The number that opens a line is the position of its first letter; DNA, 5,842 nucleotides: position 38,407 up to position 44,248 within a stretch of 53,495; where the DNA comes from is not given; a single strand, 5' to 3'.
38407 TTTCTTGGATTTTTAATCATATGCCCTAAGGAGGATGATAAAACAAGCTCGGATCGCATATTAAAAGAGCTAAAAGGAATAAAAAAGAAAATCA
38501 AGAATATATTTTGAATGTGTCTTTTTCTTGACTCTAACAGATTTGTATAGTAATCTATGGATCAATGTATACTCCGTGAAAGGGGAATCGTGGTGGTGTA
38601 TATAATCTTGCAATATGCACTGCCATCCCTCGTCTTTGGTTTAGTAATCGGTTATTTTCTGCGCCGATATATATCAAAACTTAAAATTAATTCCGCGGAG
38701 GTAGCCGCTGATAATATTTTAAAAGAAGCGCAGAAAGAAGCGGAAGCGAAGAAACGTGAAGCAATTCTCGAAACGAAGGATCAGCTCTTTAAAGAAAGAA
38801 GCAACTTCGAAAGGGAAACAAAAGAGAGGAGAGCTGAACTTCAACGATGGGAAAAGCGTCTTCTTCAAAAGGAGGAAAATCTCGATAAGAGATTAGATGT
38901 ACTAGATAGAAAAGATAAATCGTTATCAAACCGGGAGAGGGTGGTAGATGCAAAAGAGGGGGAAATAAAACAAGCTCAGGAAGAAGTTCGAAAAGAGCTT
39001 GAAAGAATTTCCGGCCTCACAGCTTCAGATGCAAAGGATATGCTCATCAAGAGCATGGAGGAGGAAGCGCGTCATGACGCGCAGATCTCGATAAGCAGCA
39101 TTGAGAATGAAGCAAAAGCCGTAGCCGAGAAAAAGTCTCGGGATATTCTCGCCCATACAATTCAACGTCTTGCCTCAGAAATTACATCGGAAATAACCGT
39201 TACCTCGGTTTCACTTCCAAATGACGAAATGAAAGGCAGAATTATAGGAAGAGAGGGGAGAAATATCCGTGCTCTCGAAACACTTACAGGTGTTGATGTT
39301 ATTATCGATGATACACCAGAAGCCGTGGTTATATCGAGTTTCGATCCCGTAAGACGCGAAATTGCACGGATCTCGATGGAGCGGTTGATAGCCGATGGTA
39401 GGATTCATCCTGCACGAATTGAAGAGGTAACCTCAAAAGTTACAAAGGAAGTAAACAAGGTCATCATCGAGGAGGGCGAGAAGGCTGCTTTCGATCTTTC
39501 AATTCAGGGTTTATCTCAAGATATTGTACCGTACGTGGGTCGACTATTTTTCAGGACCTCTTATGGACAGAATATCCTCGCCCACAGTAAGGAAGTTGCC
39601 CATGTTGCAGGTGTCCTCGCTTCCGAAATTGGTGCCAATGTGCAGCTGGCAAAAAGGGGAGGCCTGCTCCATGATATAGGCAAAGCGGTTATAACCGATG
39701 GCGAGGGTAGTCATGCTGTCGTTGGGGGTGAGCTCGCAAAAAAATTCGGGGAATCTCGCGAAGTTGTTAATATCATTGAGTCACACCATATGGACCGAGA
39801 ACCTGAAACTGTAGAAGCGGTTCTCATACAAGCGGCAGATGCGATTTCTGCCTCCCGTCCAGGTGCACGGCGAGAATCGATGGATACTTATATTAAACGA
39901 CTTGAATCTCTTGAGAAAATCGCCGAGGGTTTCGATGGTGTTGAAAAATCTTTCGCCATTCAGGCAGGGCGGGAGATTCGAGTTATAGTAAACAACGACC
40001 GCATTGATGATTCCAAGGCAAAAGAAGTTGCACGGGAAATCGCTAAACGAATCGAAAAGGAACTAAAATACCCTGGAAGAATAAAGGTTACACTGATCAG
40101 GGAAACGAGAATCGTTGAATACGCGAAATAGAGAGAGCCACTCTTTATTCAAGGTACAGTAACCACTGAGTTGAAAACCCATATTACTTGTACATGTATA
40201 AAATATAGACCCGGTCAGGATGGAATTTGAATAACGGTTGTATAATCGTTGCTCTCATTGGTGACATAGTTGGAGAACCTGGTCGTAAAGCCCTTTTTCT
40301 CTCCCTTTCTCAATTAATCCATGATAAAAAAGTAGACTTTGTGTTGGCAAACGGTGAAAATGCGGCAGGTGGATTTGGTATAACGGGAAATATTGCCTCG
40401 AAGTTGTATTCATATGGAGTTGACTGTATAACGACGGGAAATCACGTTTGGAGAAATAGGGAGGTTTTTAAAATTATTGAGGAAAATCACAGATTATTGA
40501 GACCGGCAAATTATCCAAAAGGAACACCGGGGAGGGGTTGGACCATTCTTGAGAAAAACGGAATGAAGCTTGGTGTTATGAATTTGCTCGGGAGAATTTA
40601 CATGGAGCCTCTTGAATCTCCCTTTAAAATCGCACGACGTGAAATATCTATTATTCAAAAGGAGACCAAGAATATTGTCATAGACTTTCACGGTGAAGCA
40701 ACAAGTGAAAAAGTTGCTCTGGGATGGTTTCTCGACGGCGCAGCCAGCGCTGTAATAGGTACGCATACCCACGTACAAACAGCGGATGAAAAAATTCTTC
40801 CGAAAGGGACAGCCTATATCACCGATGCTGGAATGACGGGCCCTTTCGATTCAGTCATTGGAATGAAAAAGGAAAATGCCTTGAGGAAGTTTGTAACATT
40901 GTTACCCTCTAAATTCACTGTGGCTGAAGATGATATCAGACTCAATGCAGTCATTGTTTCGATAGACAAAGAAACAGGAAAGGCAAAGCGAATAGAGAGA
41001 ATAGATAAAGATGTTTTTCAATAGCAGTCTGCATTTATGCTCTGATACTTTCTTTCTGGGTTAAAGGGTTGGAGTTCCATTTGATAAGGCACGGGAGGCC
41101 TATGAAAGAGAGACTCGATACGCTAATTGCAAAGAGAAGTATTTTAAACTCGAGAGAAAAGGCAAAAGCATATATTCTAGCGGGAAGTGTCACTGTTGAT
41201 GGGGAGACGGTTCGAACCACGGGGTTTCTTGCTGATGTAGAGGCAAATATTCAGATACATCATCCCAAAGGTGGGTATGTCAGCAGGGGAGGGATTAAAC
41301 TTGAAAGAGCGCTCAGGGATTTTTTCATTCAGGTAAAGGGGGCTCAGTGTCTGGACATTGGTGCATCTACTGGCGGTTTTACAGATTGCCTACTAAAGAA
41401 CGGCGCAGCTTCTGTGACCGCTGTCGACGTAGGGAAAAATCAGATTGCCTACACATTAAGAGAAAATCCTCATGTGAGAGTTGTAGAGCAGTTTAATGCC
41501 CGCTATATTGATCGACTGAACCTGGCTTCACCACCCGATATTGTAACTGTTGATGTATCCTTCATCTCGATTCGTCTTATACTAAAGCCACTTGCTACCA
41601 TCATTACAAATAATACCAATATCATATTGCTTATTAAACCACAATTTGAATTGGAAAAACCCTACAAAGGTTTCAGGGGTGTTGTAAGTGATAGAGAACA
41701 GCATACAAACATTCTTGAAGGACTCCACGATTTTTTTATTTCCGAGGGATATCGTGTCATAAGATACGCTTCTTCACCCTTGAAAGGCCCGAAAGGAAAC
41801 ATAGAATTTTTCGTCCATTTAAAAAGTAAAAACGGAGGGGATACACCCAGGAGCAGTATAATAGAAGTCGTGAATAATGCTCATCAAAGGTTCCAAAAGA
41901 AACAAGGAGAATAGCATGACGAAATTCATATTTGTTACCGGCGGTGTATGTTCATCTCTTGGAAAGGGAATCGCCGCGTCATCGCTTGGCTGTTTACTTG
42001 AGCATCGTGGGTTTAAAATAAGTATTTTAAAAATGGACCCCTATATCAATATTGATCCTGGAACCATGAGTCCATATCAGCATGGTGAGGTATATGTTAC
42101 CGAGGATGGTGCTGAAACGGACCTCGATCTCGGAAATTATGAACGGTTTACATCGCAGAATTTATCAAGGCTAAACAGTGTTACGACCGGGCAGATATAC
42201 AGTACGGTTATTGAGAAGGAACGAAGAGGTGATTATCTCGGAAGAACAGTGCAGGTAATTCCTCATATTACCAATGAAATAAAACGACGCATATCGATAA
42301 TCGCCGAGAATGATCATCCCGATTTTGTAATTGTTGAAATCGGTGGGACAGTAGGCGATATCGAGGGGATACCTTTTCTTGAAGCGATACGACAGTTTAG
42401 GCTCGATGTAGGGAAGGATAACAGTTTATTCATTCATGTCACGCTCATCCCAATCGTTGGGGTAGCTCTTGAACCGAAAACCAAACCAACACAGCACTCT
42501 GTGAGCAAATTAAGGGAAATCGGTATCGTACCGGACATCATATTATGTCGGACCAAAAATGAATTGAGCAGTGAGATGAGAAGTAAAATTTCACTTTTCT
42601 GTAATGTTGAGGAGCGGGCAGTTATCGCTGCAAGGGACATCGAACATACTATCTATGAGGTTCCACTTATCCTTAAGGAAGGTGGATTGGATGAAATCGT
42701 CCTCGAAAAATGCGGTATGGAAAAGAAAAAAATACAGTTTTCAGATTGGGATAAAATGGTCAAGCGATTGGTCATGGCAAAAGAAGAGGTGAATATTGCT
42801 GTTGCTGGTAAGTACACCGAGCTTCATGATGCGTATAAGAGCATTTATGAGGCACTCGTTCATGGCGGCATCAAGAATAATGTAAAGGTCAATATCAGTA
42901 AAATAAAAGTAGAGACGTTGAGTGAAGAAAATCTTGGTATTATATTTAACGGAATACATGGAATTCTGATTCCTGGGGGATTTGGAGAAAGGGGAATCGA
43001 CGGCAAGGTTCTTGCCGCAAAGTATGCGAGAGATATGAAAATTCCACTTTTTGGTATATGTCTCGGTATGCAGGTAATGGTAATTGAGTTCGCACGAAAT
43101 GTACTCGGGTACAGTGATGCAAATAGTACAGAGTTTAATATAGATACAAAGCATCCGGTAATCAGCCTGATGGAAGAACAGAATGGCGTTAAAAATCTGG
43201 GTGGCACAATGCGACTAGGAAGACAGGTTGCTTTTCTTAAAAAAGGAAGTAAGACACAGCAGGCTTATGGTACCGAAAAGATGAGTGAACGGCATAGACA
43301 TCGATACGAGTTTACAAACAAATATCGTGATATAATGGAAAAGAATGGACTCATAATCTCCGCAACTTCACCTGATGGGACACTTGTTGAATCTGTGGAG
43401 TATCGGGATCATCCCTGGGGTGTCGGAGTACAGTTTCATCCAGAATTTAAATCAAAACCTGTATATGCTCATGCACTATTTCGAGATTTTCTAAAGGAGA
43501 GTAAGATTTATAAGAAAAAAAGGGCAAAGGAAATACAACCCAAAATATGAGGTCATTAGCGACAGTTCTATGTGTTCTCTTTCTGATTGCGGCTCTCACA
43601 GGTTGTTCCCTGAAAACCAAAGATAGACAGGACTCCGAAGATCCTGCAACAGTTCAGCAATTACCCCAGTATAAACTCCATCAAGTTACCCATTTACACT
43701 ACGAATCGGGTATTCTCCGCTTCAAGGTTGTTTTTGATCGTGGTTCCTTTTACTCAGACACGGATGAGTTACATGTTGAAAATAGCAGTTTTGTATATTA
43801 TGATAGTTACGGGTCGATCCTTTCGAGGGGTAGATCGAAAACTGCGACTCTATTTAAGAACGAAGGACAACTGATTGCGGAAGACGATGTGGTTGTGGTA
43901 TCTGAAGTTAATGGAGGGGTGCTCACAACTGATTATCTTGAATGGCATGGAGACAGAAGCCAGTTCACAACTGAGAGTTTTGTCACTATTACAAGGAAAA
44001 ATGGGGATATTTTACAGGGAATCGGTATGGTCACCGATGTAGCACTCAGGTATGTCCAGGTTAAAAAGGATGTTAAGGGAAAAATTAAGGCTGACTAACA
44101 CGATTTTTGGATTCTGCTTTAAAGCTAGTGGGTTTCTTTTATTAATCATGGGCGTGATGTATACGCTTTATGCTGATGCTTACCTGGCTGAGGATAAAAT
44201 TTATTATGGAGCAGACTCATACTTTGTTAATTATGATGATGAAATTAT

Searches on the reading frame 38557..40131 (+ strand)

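Call 11: search_protein_families(library=pfam, proteins=[window:38557-40131:+])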
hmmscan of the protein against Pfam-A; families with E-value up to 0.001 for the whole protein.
window:38557-40131:+ (524 aa): 5 families
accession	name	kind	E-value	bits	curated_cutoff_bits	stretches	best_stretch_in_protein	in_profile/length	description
PF12072.13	RNase_Y_N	-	3e-56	190.5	32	1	21-208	6-200/201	RNase Y N-terminal region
PF01966.28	HD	-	7.3e-20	71.8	22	1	341-432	2-115/116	HD domain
PF00013.35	KH_1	-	1.3e-07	31.7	21.5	1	217-271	3-61/66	KH domain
PF08668.18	HDOD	-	4.5e-05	23.5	22.9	1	339-385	94-141/196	HDOD domain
PF13083.13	KH_KhpA-B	-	0.00011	22.5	32.1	1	212-244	27-58/73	KhpA/KhpB, KH domain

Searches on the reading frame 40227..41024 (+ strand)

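Call 11: search_protein_families(library=pfam, proteins=[window:40227-41024:+])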
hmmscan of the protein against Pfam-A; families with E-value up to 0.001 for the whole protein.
window:40227-41024:+ (265 aa): 2 families
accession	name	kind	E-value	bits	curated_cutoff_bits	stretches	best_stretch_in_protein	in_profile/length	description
PF13277.11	YmdB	-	4.8e-109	363.9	27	1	10-259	2-253/253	YmdB-like protein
PF00149.33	Metallophos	-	1.5e-08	35.8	21.5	1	8-183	3-190/191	Calcineurin-like phosphoesterase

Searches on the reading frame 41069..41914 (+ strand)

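Call 11: search_protein_families(library=pfam, proteins=[window:41069-41914:+])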
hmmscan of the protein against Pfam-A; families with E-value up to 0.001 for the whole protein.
window:41069-41914:+ (281 aa): 3 families
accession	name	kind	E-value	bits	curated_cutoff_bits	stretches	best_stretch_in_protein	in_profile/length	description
PF01728.25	FtsJ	-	3e-35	122.2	24.1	1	70-252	1-180/181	FtsJ-like methyltransferase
PF01479.30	S4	-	6e-07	29.5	22.8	1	14-58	1-45/48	S4 domain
PF13649.12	Methyltransf_25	-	0.00098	20.2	27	0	95-139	2-51/97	Methyltransferase domain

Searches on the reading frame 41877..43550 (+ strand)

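Call 11: search_protein_families(library=pfam, proteins=[window:41877-43550:+])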
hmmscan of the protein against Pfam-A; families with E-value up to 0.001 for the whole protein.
window:41877-43550:+ (557 aa): 3 families
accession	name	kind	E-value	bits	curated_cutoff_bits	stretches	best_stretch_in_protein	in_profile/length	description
PF06418.20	CTP_synth_N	-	2e-124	414.6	26.1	1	16-279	1-263/265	CTP synthase N-terminus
PF00117.34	GATase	-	1.3e-38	133.1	22.8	1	316-540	2-189/190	Glutamine amidotransferase class-I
PF07722.19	Peptidase_C26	-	8.7e-11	42.4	20.5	1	383-523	100-219/219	Peptidase C26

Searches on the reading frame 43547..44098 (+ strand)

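Call 11: search_protein_families(library=pfam, proteins=[window:43547-44098:+])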
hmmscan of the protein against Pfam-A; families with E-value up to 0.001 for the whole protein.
window:43547-44098:+ (183 aa): 1 family
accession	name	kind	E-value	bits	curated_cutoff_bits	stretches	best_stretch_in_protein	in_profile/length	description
PF06835.18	LptC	-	1.3e-16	61.2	21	1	11-180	4-174/175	Lipopolysaccharide-assembly, LptC-related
